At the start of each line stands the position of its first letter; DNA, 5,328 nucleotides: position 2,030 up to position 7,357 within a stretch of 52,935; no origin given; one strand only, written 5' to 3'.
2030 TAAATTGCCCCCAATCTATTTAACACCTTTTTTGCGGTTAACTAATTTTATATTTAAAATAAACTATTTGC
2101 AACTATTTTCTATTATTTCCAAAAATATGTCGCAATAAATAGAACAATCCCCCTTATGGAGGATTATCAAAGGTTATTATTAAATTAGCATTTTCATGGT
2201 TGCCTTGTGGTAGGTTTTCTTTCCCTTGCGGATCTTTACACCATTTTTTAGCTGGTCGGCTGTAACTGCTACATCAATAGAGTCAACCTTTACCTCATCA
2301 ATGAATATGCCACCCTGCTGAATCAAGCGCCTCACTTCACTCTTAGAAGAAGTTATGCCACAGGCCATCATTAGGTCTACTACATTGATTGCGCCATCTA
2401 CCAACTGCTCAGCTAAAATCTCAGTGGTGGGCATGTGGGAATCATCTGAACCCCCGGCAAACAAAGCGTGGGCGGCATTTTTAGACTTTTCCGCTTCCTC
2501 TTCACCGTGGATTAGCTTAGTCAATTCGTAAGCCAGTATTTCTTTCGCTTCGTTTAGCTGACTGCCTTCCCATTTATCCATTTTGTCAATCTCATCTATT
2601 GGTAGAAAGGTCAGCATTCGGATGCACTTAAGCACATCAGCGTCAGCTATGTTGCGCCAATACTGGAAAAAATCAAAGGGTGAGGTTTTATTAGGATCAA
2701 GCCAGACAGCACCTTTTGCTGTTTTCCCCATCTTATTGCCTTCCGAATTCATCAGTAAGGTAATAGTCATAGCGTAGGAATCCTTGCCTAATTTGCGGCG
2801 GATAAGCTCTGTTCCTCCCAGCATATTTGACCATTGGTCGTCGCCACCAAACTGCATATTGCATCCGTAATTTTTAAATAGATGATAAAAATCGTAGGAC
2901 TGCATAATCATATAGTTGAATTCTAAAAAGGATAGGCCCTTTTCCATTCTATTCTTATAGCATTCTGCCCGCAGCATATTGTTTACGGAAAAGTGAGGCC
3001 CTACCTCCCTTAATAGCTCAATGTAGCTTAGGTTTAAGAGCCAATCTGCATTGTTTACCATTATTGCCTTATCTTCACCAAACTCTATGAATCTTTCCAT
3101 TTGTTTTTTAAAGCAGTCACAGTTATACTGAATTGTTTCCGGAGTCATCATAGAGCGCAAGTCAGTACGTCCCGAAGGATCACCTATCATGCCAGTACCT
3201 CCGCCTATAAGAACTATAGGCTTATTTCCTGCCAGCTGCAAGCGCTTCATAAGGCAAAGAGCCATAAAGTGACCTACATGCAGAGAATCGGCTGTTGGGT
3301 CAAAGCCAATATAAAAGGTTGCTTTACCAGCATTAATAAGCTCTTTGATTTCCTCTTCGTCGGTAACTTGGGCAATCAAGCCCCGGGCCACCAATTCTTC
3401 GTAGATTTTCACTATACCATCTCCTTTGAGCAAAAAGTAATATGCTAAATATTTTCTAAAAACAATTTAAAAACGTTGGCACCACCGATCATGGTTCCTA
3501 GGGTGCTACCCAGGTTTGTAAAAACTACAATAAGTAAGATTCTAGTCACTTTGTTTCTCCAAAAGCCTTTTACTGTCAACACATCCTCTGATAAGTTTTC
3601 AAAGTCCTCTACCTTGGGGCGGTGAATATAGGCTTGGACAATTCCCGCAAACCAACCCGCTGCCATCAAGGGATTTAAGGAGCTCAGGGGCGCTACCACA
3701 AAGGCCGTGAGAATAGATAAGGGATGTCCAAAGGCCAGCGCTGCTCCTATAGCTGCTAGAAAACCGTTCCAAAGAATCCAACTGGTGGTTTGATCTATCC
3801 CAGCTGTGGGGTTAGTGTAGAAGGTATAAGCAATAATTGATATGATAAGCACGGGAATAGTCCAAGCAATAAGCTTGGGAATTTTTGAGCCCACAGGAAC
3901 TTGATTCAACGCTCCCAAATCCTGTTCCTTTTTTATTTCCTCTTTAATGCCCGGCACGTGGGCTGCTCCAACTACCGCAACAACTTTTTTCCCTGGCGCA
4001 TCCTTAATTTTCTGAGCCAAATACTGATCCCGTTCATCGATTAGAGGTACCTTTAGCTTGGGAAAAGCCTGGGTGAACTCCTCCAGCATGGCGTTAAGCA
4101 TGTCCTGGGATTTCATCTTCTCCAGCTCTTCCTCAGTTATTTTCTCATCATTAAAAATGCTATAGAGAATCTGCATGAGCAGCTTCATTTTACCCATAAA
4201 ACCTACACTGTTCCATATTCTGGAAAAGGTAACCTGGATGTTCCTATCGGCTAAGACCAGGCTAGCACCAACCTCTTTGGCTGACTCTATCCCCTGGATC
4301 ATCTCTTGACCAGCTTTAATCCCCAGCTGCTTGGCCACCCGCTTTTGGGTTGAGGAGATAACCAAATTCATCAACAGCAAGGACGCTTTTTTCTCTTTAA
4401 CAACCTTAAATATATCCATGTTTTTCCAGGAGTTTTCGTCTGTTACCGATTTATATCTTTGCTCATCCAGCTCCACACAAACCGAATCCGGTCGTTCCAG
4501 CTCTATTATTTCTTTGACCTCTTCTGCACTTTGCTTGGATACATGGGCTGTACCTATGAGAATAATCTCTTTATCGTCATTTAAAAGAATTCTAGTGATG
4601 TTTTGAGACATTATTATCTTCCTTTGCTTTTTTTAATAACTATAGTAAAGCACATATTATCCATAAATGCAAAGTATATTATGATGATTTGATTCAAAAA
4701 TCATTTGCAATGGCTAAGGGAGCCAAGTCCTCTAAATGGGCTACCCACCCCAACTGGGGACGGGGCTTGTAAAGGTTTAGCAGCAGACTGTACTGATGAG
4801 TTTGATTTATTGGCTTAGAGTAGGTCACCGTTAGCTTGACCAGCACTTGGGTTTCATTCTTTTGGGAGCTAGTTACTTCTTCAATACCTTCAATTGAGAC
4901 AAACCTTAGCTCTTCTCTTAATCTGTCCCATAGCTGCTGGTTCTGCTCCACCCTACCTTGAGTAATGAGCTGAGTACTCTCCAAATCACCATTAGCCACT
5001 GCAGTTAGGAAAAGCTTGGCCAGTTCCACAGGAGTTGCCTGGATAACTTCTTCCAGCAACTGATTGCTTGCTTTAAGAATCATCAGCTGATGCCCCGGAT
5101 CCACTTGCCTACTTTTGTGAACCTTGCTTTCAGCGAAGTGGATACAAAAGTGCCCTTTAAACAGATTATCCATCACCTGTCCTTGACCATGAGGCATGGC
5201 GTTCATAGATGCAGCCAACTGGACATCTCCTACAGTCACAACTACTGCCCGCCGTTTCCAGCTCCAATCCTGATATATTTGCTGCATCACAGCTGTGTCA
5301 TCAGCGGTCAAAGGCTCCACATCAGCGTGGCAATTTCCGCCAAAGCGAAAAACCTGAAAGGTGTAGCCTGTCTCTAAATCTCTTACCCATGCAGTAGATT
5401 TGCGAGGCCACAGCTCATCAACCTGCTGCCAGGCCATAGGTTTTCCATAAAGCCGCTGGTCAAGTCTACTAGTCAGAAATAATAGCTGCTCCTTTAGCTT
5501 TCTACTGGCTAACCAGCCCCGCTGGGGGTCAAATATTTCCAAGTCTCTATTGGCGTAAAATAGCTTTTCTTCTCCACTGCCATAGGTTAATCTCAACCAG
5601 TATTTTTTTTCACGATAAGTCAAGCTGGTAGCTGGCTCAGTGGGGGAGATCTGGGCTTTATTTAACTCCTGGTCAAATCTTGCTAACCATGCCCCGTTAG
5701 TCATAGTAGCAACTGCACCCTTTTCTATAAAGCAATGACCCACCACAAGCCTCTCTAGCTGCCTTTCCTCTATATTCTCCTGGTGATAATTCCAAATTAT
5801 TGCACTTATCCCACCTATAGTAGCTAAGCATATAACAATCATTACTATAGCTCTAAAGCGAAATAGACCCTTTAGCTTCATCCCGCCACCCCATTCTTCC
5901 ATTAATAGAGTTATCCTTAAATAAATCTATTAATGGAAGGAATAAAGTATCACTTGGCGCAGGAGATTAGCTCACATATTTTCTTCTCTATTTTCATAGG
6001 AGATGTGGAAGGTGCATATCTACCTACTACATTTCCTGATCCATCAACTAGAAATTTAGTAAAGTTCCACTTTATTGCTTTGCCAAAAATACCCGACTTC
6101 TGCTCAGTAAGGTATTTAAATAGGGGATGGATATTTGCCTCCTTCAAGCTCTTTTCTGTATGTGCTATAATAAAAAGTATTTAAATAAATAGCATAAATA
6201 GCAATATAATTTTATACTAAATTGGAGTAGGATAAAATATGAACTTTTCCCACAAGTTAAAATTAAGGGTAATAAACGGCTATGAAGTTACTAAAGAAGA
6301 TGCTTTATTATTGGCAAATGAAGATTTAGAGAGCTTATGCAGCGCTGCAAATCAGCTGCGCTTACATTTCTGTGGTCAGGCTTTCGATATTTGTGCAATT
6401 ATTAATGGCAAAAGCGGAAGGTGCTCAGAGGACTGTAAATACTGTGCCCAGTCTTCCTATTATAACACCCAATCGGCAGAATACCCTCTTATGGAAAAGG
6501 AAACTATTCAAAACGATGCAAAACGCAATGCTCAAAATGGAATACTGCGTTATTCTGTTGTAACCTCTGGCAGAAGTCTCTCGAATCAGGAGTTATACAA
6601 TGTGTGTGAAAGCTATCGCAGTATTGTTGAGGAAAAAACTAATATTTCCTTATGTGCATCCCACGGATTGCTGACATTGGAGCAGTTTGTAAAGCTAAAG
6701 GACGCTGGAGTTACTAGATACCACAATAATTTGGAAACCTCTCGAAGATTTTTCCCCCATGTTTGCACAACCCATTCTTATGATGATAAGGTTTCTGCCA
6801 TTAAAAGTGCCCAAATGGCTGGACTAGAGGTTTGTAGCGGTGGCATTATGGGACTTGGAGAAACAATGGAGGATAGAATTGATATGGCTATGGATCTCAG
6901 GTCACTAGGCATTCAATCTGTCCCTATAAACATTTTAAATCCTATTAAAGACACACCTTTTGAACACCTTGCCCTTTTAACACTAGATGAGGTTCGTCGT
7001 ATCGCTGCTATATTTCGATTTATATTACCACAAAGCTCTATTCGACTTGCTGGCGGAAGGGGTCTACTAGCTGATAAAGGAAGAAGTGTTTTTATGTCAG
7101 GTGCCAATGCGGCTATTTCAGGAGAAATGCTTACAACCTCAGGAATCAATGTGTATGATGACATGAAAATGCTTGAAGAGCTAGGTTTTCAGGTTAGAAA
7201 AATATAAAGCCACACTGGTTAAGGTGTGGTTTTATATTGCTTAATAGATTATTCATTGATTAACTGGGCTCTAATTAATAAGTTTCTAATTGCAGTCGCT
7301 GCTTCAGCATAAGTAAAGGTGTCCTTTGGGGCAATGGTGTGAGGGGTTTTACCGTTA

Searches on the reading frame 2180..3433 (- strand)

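Call 80: search_protein_families(library=pfam, proteins=[window:2180-3433:-], max_evalue=0.00001)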
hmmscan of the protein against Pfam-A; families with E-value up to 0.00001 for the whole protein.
window:2180-3433:- (417 aa): 2 families
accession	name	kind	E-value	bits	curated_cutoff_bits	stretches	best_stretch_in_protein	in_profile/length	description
PF00579.31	tRNA-synt_1b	-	2.5e-77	260.5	21.1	1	36-325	4-291/292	tRNA synthetases class I (W and Y)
PF22421.1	SYY_C-terminal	-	3.6e-10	40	27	1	334-409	9-81/83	Tyrosine--tRNA ligase SYY-like C-terminal domain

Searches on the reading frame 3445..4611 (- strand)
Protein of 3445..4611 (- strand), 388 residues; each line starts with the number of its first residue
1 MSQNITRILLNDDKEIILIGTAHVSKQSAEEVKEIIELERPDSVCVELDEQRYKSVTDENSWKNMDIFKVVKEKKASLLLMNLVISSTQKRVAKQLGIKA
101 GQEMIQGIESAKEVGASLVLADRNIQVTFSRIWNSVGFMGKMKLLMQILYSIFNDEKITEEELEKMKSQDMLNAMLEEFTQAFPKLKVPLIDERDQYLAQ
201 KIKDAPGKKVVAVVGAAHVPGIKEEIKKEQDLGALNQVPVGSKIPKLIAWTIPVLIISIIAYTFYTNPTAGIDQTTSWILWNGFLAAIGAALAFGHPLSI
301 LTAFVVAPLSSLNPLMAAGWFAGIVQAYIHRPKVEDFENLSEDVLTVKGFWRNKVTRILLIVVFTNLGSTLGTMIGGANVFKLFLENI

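Call 80: search_protein_families(library=pfam, proteins=[window:3445-4611:-], max_evalue=0.00001)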
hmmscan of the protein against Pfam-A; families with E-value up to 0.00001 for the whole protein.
window:3445-4611:- (388 aa): 1 family
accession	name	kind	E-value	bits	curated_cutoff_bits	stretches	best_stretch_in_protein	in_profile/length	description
PF01963.22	TraB_PrgY_gumN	-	1.6e-39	136.8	26.8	1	11-227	7-252/263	TraB/PrgY/gumN family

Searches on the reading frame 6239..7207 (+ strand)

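Call 80: search_protein_families(library=pfam, proteins=[window:6239-7207:+], max_evalue=0.00001)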
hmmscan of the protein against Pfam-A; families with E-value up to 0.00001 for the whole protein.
window:6239-7207:+ (322 aa): 2 families
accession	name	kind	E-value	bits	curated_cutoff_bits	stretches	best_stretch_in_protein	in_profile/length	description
PF06968.18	BATS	-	8e-25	87.3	22.2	1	229-318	1-88/88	Biotin and Thiamin Synthesis associated domain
PF04055.27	Radical_SAM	-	1.9e-23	83.9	29.5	1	60-218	5-164/166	Radical SAM superfamily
